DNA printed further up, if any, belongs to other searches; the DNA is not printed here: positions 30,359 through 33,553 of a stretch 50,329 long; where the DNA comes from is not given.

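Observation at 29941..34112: AT-rich, translationally coupled minus-strand cassette of unrecognisable proteins (243 aa, 964 aa, 177 aa, possibly plus 110 aa): best candidate for an undescribed system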

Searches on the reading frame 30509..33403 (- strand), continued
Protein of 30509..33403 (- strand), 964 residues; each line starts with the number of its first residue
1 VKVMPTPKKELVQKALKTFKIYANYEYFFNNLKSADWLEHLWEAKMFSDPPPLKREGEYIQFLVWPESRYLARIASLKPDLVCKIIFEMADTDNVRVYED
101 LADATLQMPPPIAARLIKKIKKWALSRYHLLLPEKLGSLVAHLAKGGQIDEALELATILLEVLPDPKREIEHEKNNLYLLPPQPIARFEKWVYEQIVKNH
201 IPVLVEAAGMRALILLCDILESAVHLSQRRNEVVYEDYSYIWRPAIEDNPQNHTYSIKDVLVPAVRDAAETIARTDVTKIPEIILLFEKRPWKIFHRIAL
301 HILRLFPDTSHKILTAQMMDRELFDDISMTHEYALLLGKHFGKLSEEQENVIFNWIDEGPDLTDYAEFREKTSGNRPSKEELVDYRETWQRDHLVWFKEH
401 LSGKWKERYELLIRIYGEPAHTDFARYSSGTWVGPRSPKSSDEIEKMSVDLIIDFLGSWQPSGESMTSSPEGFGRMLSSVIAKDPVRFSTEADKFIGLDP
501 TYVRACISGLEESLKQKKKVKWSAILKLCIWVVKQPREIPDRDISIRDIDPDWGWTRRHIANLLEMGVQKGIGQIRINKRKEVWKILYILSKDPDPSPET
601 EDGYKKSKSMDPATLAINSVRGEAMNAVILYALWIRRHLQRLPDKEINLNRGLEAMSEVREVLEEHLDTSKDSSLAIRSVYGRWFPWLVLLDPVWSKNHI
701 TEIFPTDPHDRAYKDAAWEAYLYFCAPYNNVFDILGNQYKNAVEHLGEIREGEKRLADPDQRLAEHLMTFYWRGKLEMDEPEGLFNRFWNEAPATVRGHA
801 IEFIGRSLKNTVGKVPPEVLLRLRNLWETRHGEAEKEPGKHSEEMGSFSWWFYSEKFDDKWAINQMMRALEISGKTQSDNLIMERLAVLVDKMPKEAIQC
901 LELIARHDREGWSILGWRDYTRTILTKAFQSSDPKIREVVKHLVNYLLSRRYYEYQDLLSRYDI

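Call 72: search_dna_similar(query=window:30509-33403:-, collection=plasmids, mode=protein, max_evalue=0.001, max_rows=15)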
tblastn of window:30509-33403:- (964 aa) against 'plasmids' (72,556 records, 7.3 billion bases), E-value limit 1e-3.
Records with a match: 14; places in all: 15; records where one place covers at least 80% of the query: 10.
Best place of each record, by identity: <60% 14.
By first word of the organism name: Legionella 3; Haloferax 3; Halapricum 1; Halocatena 1; Haladaptatus 1; Streptomyces 1; Halobiforma 1; halophilic 1; Natronorubrum 1; Vibrio 1.
By predicted mobility (MOB-suite, as given by PLSDB): non-mobilizable 10; conjugative 3; mobilizable 1.
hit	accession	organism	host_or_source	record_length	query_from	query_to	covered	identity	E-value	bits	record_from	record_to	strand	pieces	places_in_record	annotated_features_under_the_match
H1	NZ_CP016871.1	Legionella pneumophila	industrial building air scrubber liquid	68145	14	907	93%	24.1%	7e-48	259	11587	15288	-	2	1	hypothetical protein | IS3 family transposase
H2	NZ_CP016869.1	Legionella pneumophila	clinical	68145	14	907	93%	24.1%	7e-48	259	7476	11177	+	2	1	hypothetical protein | IS3 family transposase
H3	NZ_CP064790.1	Halapricum desulfuricans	Baskunchak hypersaline lake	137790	28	902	91%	21.8%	1e-21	109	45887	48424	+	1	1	AAA family ATPase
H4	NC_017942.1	Haloferax mediterranei ATCC 33500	-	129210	25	771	77%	25.4%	3e-41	173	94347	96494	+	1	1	hypothetical protein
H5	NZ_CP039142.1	Haloferax mediterranei ATCC 33500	Cell culture,Spain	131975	25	771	77%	25.4%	3e-41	173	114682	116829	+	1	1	hypothetical protein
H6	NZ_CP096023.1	Halocatena salina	cell culture,sediment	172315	28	867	87%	22.0%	3e-27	127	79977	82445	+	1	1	ATP-binding protein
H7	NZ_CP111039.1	Haladaptatus caseinilyticus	cell culture,sediment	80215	25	797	80%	23.9%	3e-28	130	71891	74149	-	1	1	hypothetical protein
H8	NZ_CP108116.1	Streptomyces sp. NBC_00212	-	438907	7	743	76%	24.5%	7e-44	181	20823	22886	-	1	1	hypothetical protein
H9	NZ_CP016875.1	Legionella pneumophila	Glomma River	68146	133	907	80%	23.0%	3e-45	186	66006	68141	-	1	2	none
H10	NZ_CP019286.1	Halobiforma lacisalsi AJ5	Ayakekumsalt Lake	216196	27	837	84%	22.0%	4e-27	127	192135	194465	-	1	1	ATP-binding protein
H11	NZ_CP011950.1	Haloferax gibbonsii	whole genome,saline saltern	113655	28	848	85%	21.7%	4e-17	95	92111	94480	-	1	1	AAA family ATPase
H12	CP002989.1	halophilic archaeon DL31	-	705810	27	837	84%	21.8%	7e-30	136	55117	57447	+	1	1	hypothetical protein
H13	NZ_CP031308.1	Natronorubrum bangense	Cell culture,The Bange salt-alkaline ...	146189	25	800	80%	21.5%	6e-25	120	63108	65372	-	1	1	ATP-binding protein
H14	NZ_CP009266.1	Vibrio coralliilyticus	-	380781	27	704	70%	19.6%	1e-8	67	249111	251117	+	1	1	hypothetical protein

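Call 73: search_dna_similar(query=window:30509-33403:-, collection=phages, mode=protein, max_evalue=0.001, max_rows=10)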
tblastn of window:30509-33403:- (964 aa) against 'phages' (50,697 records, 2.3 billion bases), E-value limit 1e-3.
No match.

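Call 74: get_annotated_region(hit=H8, flank=4000)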
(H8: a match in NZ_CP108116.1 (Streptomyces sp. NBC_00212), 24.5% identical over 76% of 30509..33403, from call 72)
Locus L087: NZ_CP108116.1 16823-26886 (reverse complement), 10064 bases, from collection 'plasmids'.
description: Streptomyces sp. NBC_00212 plasmid unnamed1, complete sequence
organism: Streptomyces sp. NBC_00212 (NCBI taxid 2975684)
taxonomy: Bacteria; Actinomycetota; Actinomycetes; Kitasatosporales; Streptomycetaceae; Streptomyces; Streptomyces sp. NBC 00212
host: -; source: -; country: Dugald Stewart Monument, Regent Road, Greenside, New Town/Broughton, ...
typing (MOB-suite, as given by PLSDB): non-mobilizable
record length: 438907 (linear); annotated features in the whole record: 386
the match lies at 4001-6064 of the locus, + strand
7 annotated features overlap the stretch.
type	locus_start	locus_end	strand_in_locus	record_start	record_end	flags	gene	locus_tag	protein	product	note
CDS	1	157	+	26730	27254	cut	-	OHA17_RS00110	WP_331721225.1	hypothetical protein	-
CDS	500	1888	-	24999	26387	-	-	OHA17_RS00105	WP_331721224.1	ATP-binding protein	-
CDS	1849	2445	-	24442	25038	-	-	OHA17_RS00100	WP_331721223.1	ATP-binding protein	-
CDS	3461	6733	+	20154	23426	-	-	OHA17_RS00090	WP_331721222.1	hypothetical protein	-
CDS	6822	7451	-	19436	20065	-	-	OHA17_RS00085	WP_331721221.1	hypothetical protein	-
CDS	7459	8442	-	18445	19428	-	-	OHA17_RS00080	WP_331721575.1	TniB family NTP-binding protein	-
CDS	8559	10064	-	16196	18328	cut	-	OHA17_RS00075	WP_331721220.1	Mu transposase C-terminal domain-containing protein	-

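Call 75: get_annotated_region(hit=H3, flank=4000)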
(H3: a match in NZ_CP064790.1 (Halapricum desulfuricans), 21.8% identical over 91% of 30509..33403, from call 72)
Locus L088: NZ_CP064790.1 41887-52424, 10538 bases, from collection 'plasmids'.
description: Halapricum desulfuricans strain HSR-Bgl plasmid pHSR-Bgl01, complete sequence
organism: Halapricum desulfuricans (NCBI taxid 2841257)
taxonomy: Archaea; Euryarchaeota; Halobacteria; Halobacteriales; Haloarculaceae; Halapricum; Halapricum desulfuricans
host: -; source: Baskunchak hypersaline lake; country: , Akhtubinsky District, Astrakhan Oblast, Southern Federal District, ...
typing (MOB-suite, as given by PLSDB): non-mobilizable; mating-pair formation MPF_T
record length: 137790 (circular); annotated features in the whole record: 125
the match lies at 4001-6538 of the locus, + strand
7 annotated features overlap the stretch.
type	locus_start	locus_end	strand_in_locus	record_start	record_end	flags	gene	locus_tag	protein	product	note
CDS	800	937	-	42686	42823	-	-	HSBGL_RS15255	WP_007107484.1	hypothetical protein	-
CDS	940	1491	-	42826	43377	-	-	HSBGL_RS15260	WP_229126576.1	type II toxin-antitoxin system death-on-curing family toxin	-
CDS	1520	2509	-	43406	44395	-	-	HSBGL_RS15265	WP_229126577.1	transcription initiation factor IIB family protein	-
CDS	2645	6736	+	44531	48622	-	-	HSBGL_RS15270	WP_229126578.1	AAA family ATPase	-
CDS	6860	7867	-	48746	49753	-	-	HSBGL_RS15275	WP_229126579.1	hypothetical protein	-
CDS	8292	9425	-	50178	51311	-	-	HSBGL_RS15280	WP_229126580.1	HNH endonuclease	-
CDS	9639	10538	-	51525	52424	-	-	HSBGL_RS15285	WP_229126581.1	DNA-binding protein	-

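Call 76: get_annotated_region(hit=H1, flank=4000)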
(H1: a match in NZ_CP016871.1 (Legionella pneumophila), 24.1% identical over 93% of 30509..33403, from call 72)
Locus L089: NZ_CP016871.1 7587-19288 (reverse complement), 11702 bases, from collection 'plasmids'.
description: Legionella pneumophila subsp. pneumophila strain FFI103 plasmid unnamed, complete sequence
organism: Legionella pneumophila (NCBI taxid 91891)
taxonomy: Bacteria; Pseudomonadota; Gammaproteobacteria; Legionellales; Legionellaceae; Legionella; Legionella pneumophila
host: -; source: industrial building air scrubber liquid; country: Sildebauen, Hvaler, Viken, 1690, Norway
typing (MOB-suite, as given by PLSDB): conjugative; relaxase MOBF; mating-pair formation MPF_F
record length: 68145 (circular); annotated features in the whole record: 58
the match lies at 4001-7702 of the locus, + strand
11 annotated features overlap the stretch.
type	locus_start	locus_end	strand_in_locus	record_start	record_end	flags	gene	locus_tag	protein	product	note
CDS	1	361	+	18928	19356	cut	-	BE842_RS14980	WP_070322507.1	hypothetical protein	-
CDS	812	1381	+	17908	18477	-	-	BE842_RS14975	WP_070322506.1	recombinase family protein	GO:0006310 - DNA recombination [Evidence IEA]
CDS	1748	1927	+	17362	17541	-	-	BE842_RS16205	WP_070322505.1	helix-turn-helix domain-containing protein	GO:0006310 - DNA recombination [Evidence IEA]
CDS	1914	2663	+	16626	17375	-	-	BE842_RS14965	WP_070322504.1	hypothetical protein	-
CDS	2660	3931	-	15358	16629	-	-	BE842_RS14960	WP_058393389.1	IS256 family transposase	-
CDS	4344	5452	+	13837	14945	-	-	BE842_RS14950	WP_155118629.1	IS3 family transposase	-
CDS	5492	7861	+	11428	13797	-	-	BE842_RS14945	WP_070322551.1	hypothetical protein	-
CDS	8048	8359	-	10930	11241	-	-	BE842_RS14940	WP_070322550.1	hypothetical protein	-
CDS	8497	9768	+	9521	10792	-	-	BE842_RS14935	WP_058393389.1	IS256 family transposase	-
CDS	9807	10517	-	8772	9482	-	-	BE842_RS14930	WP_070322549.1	hypothetical protein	-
CDS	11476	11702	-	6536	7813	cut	-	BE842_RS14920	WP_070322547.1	Y-family DNA polymerase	-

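Call 88: find_encoding_contigs(protein=P0001, flank=3000, max_places=4)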
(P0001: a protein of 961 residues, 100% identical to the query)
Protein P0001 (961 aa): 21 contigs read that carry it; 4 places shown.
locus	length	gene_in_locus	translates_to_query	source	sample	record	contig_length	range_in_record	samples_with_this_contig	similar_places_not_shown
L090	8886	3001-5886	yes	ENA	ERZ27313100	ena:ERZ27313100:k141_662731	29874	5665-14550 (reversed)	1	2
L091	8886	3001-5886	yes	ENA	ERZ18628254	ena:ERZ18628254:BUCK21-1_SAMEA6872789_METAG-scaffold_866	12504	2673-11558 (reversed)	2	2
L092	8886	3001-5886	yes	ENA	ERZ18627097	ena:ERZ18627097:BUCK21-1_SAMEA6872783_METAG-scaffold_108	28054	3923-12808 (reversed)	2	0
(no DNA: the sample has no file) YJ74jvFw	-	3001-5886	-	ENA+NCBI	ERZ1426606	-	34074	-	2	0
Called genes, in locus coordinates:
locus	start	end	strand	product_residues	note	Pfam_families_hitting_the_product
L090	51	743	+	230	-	PF00989:PAS, PF13426:PAS_9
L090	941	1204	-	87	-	-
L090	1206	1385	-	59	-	PF18917:LiaI-LiaF-like_TM1 (weak), PF22570:LiaF-TM (weak)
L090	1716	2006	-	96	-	PF12840:HTH_20 (weak), PF01022:HTH_5 (weak)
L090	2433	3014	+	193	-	-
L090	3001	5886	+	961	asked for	-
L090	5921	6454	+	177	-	-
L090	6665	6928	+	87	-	-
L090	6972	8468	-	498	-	PF02321:OEP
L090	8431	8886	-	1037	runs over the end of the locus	PF00873:ACR_tran, PF03176:MMPL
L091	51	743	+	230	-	PF00989:PAS, PF13426:PAS_9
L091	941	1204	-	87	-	-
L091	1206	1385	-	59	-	PF18917:LiaI-LiaF-like_TM1 (weak), PF22570:LiaF-TM (weak)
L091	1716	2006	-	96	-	PF12840:HTH_20 (weak), PF01022:HTH_5 (weak)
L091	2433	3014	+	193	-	-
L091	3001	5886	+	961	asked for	-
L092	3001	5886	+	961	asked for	-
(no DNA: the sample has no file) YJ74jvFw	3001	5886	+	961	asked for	-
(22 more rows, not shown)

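Call 92: search_solved_structures(query=A1, max_evalue=1, show_alignments=0)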
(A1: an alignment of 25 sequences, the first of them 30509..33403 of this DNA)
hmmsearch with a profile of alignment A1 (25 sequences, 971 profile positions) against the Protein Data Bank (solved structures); distinct sequences matched with E-value up to 1: 0.

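Call 94: search_solved_structures(query=A6, max_evalue=1, show_alignments=0)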
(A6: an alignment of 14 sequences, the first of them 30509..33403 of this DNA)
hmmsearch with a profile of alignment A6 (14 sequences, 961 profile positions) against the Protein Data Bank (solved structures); distinct sequences matched with E-value up to 1: 2.
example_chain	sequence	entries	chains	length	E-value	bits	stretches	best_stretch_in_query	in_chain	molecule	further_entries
9vke_A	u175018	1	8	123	0.0032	18.5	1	92-162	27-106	De novo designed zinc hydrolase 11-7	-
8upb_A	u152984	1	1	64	0.16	12.9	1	848-903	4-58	De novo designed IL-6 mimetic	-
